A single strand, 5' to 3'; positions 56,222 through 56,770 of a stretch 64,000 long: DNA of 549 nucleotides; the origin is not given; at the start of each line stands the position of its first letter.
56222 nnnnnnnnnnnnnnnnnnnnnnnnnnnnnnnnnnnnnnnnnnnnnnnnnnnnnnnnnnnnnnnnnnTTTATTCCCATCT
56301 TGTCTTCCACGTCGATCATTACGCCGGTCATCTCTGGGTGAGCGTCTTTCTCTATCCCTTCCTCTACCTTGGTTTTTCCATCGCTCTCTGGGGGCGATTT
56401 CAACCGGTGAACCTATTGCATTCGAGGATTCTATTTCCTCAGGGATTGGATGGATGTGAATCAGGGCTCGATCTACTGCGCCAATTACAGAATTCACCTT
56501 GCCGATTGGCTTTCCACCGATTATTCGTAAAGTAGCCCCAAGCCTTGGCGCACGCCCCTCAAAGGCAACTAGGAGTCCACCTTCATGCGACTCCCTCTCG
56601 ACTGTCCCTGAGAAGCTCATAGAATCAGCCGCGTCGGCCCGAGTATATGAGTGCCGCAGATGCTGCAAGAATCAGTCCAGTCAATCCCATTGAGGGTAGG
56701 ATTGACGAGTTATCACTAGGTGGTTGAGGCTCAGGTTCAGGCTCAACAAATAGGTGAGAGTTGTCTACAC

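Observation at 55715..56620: Archaeal Gar1-like domain fused to three eukaryote-type RanBP2 zinc fingers and RGG repeats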

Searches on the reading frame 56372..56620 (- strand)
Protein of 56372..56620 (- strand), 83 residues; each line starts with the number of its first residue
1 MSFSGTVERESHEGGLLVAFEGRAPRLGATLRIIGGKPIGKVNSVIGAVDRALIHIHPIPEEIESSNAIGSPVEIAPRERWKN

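Call 11: search_solved_structures(query=A1, max_evalue=10, show_alignments=3)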
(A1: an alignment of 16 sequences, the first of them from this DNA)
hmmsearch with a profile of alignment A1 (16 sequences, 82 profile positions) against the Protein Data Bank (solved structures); distinct sequences matched with E-value up to 10: 6.
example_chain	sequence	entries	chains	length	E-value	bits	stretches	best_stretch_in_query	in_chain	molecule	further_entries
2hvy_B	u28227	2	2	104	0.00075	22.7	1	12-81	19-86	Small nucleolar rnp similar to gar1 | Small nucleolar rnp gar1-like protein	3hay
3mqk_C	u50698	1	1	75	0.0044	20.2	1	12-57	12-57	Small nucleolar rnp gar1-like protein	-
2rfk_C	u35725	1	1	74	0.0051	20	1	12-57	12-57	Small nucleolar rnp similar to gar1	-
2ey4_C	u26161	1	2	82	0.0054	19.9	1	12-57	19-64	small nucleolar rnp similar to gar1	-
2x7m_A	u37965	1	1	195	0.037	17.3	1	3-41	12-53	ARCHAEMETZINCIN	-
3u28_C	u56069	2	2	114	0.39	14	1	22-56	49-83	H/ACA ribonucleoprotein complex subunit 1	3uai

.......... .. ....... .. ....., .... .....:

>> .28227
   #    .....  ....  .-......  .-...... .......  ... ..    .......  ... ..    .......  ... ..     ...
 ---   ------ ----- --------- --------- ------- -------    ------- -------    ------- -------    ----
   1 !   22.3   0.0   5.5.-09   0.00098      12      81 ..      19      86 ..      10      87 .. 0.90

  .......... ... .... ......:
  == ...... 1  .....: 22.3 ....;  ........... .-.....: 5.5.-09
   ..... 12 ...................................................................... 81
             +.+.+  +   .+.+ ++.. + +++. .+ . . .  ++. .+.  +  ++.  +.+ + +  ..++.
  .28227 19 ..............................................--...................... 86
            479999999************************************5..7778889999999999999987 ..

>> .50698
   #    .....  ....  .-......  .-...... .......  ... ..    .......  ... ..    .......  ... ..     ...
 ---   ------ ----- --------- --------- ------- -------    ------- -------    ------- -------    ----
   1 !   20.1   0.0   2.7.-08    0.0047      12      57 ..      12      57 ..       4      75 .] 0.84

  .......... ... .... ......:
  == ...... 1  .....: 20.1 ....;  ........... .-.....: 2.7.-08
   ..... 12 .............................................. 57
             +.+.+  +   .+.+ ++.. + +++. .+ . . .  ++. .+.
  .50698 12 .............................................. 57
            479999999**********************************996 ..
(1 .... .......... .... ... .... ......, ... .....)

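Call 12: search_protein_families(library=pfam, alignment_id=A1, max_evalue=1)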
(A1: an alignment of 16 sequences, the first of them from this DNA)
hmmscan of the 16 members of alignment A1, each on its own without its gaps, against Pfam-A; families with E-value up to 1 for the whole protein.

A. member 1, seq(83 aa): 1 family
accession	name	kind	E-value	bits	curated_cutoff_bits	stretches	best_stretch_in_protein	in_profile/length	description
PF04410.20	Gar1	-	0.017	15.3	29.3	1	21-76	24-82/92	Gar1/Naf1 RNA binding region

B. families by the number of members that match (of 16 scanned): 3 families
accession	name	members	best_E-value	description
PF04410.20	Gar1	13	0.00027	Gar1/Naf1 RNA binding region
PF24986.1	PRC_RimM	1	0.14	RimM PRC barrel domain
PF22176.2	AF_0587-like_pre-PUA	1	0.2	AF_0587-like, pre-PUA domain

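Call 23: find_related_loci(query=A1, collection=genome_contigs, flank=6000)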
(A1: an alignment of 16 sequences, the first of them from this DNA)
Query A1 (83 aa) in genome_contigs; peptide patterns used: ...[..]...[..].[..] (x = any residue, [..] = any of these).
222 stretches matched a pattern; 215 encode a relative of the query (tblastn E <= 1e-3); the best 80 are kept; 80 distinct loci.
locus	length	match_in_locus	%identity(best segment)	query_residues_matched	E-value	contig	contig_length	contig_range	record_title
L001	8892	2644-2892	87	1-83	4e-45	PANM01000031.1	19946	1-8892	MAG: Methanobacteriota archaeon isolate SAT2681 MHASMcontig_437515, whole genome shotgun sequence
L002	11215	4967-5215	88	1-83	4e-44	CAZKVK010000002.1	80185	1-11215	MAG TPA_asm: uncultured Candidatus Poseidoniales archaeon isolate SRP077602_co3_204 genome assembly, contig: NODE_179_le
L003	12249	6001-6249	87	1-83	3e-44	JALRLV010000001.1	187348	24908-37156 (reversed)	MAG: Candidatus Thalassarchaeaceae archaeon isolate WKH.41 NODE_1_length_187348_cov_13.076194, whole genome shotgun sequ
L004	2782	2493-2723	91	1-77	9e-43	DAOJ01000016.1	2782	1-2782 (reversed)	MAG TPA_asm: Euryarchaeota archaeon UBA106 UBA106_contig_28372, whole genome shotgun sequence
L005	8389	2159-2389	90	1-77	2e-42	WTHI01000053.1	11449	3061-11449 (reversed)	MAG: Methanobacteriota archaeon isolate PL34863bin_27 NODE_3106_length_11449_cov_78.911532, whole genome shotgun sequenc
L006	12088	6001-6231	90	1-77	2e-42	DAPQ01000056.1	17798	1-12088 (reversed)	MAG TPA_asm: Euryarchaeota archaeon UBA19 UBA19_contig_39506, whole genome shotgun sequence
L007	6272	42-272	88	1-77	4e-42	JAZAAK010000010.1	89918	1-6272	MAG: Thermoplasmatota archaeon isolate XB_MAG656 DB_MAG656_0010, whole genome shotgun sequence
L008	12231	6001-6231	87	1-77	4e-41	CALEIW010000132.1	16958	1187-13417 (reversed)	MAG TPA_asm: uncultured euryarchaeote isolate ERR598969_bin.13_CONCOCT_v1.1_MAG genome assembly, contig: ERZ832854.167,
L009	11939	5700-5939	80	1-80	5e-41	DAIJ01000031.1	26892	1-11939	MAG TPA_asm: Euryarchaeota archaeon UBA23 UBA23_contig_47171, whole genome shotgun sequence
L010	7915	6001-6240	81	1-80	2e-41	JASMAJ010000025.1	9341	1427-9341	MAG: Candidatus Thalassarchaeaceae archaeon isolate ETNP2_MAG_92 NODE_25_length_9341_cov_2.884931, whole genome shotgun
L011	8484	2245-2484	83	1-80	1e-40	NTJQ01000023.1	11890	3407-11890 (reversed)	MAG: Marine Group II euryarchaeote MED-G37 EUII-MED-G37-C23, whole genome shotgun sequence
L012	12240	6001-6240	81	1-80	2e-40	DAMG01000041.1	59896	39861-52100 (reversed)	MAG TPA_asm: Euryarchaeota archaeon UBA126 UBA126_contig_7824, whole genome shotgun sequence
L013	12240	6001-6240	81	1-80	2e-40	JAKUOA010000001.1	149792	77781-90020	MAG: Candidatus Thalassarchaeum sp. isolate ALOHA_A2.0_21 A2.0-MGIIb-O1-2_1, whole genome shotgun sequence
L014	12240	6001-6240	81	1-80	2e-40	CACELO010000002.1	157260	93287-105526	uncultured Candidatus Poseidoniales archaeon isolate AG-404-A19 genome assembly, contig: AG-404-A19_NODE_2, whole genome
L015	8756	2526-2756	84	1-77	4e-40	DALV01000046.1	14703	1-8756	MAG TPA_asm: Euryarchaeota archaeon UBA105 UBA105_contig_1102, whole genome shotgun sequence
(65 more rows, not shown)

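Call 24: predict_structure(alignment_id=A1)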
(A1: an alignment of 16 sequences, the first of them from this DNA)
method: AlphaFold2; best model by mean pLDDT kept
length: 83 residues; sequences in the alignment: 16
mean_pLDDT: 90.5   pTM: 0.79
mean pLDDT of the five models: 90.5, 90.2, 88.5, 88.2, 87.7
residues with pLDDT >= 90: 60; 70-90: 18; 50-70: 4; < 50: 1
segments of 3 or more residues with pLDDT < 50: none
pLDDT, mean of each block of 10 residues (from residue 1): 90 95 91 93 93 95 91 88 51
secondary structure, 60 per line:
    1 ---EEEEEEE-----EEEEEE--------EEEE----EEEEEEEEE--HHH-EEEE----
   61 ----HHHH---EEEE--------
elements in order: E4-10 E16-21 E30-33 E38-46 E53-56 H65-68 E72-75

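Call 28: fold_search(model_id=the predicted structure, library=pdb)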
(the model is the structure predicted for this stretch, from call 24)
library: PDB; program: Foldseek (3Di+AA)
matches with E <= 10: 689; with E <= 0.001: 2
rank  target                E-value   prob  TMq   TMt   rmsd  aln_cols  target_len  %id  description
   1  2ey4_D                4.1e-04  1.00  0.75  0.82   2.4        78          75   22  Crystal Structure of a Cbf5-Nop10-Gar1 Complex (released 2006-01-24)
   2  2hvy_B                6.3e-04  1.00  0.75  0.82   2.2        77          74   22  Crystal structure of an H/ACA box RNP from Pyrococcus furiosus (released 2006-09-12)
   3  2ey4_C                1.1e-03  1.00  0.73  0.82   2.3        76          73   21  Crystal Structure of a Cbf5-Nop10-Gar1 Complex (released 2006-01-24)
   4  7trc_D                2.6e-03  1.00  0.73  0.67   2.4        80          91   15  Human telomerase H/ACA RNP at 3.3 Angstrom (released 2022-04-20)
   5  7bgb_H                2.8e-03  1.00  0.68  0.61   7.9        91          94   13  The H/ACA RNP lobe of human telomerase (released 2021-04-28)
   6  3u28_C                3.7e-03  1.00  0.73  0.67   2.5        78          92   17  Crystal structure of a Cbf5-Nop10-Gar1 complex from Saccharomyces cerevisiae (released 2011-12-14)
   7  9g25_C                4.6e-03  1.00  0.71  0.64   8.0        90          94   14  snR30 snoRNP - State 1 - Utp23-Krr1-deltaC3 (released 2025-06-18)
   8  8oue_H                9.2e-03  1.00  0.70  0.61   2.4        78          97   13  The H/ACA RNP lobe of human telomerase with the dyskerin thumb loop in a semi-closed conformation (released 2024-01-31)
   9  9yfl_B                1.8e-02  1.00  0.68  0.63   3.1        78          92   13  insect H/ACA snoRNP class I (released 2025-12-10)
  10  9yfl_E                2.0e-02  1.00  0.69  0.65   3.3        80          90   14  insect H/ACA snoRNP class I (released 2025-12-10)
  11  9yfm_E                2.4e-02  1.00  0.73  0.64   2.2        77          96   14  insect H/ACA snoRNP class II composite (released 2025-12-10)
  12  7bgb_D                2.6e-02  1.00  0.70  0.66   2.8        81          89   16  The H/ACA RNP lobe of human telomerase (released 2021-04-28)
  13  7v9a_H                3.0e-02  1.00  0.72  0.63   2.3        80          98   16  biogenesis module of human telomerase holoenzyme (released 2022-03-30)
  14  7v9a_D                4.1e-02  1.00  0.70  0.52   2.3        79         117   13  biogenesis module of human telomerase holoenzyme (released 2022-03-30)
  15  2v3m_A                4.4e-02  1.00  0.66  0.60   2.9        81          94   11  Structure of the Gar1 domain of NAf1 (released 2007-07-10)
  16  2v3m_D                4.4e-02  1.00  0.63  0.57   3.3        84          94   10  Structure of the Gar1 domain of NAf1 (released 2007-07-10)
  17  2v3m_C                4.6e-02  1.00  0.64  0.55   3.6        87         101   13  Structure of the Gar1 domain of NAf1 (released 2007-07-10)
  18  2v3m_F                4.9e-02  1.00  0.65  0.60   3.0        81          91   10  Structure of the Gar1 domain of NAf1 (released 2007-07-10)
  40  2v3m_B                2.2e-01  0.99  0.58  0.56   3.6        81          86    9  Structure of the Gar1 domain of NAf1 (released 2007-07-10)
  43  2eqn_MODEL_1_A        2.4e-01  1.00  0.66  0.55   3.1        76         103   17  Solution structure of the NAF1 domain of Hypothetical protein BC008207 [Homo sapiens] (released 2007-10-02)
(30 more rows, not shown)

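Call 55: search_protein_representatives(alignment_id=A1)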
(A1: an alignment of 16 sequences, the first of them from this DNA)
Query: 16 sequences, 82 profile positions. Proteins with E-value up to 0.001 (for the whole library): 131; up to 1e-10: 109; up to 1e-30: 2. The best 131 are listed.
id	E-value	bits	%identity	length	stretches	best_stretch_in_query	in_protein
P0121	3.9e-31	123.0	-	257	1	1-81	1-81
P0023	7.3e-31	122.1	-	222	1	1-81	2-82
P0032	1.2e-30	121.4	-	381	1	1-81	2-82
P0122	2.3e-30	120.5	-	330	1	1-81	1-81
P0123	3.5e-30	119.9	-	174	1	1-81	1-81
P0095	8.0e-30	118.8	-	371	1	1-81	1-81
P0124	1.0e-29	118.4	-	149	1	1-80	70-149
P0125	1.3e-29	118.1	-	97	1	1-75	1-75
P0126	3.2e-29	116.8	-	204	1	1-81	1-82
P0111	3.8e-29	116.6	-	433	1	1-81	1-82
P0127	6.0e-29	116.0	-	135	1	1-81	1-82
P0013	1.1e-28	115.1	-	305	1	1-81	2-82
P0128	1.1e-28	115.1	-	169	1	1-81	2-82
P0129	1.5e-28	114.7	-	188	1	1-81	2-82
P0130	1.6e-28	114.6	-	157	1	1-81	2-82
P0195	5.8e-17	77.6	-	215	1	3-81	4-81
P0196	7.7e-17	77.2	-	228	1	2-81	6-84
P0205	3.1e-15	72.0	-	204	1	3-78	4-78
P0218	1.0e-12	64.0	-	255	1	1-81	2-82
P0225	1.8e-10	56.7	-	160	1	3-79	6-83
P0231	1.4e-06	44.3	-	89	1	4-77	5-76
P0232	3.4e-06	43.1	-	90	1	4-75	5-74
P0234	7.4e-05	38.8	-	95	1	4-79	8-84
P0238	2.6e-04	37.0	-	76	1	2-68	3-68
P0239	3.7e-04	36.5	-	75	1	4-74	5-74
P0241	4.9e-04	36.1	-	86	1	12-81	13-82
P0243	5.6e-04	36.0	-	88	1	12-68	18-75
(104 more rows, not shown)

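Call 57: search_protein_families(library=pfam, proteins=[P0231, P0232, P0234, P0238, P0239, P0241, P0243, P0195, P0225, P0218], max_evalue=0.01)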
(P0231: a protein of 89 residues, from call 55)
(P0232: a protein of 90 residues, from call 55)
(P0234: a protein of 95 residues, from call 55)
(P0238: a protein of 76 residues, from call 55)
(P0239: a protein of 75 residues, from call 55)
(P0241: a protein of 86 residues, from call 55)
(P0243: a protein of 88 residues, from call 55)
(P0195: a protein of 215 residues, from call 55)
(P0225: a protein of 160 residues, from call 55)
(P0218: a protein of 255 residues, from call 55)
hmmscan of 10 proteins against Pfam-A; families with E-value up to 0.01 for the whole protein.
P0231 (89 aa): 1 family
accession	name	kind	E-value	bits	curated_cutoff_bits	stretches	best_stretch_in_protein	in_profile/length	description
PF04410.20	Gar1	-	3.7e-08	33.5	29.3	1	4-74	4-82/92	Gar1/Naf1 RNA binding region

P0232 (90 aa): 0 families

P0234 (95 aa): 1 family
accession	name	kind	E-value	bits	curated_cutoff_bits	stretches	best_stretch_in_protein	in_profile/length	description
PF04410.20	Gar1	-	4.6e-06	26.8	29.3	1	6-79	3-81/92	Gar1/Naf1 RNA binding region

P0238 (76 aa): 1 family
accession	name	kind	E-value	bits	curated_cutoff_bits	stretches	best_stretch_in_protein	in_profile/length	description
PF04410.20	Gar1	-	4.8e-07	29.9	29.3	1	3-74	3-80/92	Gar1/Naf1 RNA binding region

P0239 (75 aa): 1 family
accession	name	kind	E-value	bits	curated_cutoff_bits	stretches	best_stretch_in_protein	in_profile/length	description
PF04410.20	Gar1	-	5.2e-06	26.6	29.3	1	14-74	13-81/92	Gar1/Naf1 RNA binding region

P0241 (86 aa): 1 family
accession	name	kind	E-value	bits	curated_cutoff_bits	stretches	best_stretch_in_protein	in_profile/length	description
PF04410.20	Gar1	-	3.2e-09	36.9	29.3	1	6-78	5-84/92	Gar1/Naf1 RNA binding region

P0243 (88 aa): 1 family
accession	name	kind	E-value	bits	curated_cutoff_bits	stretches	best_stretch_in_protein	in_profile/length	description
PF04410.20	Gar1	-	7e-08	32.6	29.3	1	19-70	13-67/92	Gar1/Naf1 RNA binding region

P0195 (215 aa): 2 families
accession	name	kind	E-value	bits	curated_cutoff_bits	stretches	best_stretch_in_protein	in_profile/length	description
PF00641.23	Zn_ribbon_RanBP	-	0.00033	20.3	27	1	126-150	5-30/30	Zn-finger in Ran binding protein and others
PF04410.20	Gar1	-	0.0048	17.1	29.3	1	23-69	26-76/92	Gar1/Naf1 RNA binding region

P0225 (160 aa): 1 family
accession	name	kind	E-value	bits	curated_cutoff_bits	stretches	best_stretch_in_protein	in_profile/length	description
PF04410.20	Gar1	-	0.00015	21.9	29.3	1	19-58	16-58/92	Gar1/Naf1 RNA binding region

P0218 (255 aa): 1 family
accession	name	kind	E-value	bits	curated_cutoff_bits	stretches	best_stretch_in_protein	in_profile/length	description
PF00641.23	Zn_ribbon_RanBP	-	2.3e-12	46.4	27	2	96-119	3-25/30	Zn-finger in Ran binding protein and others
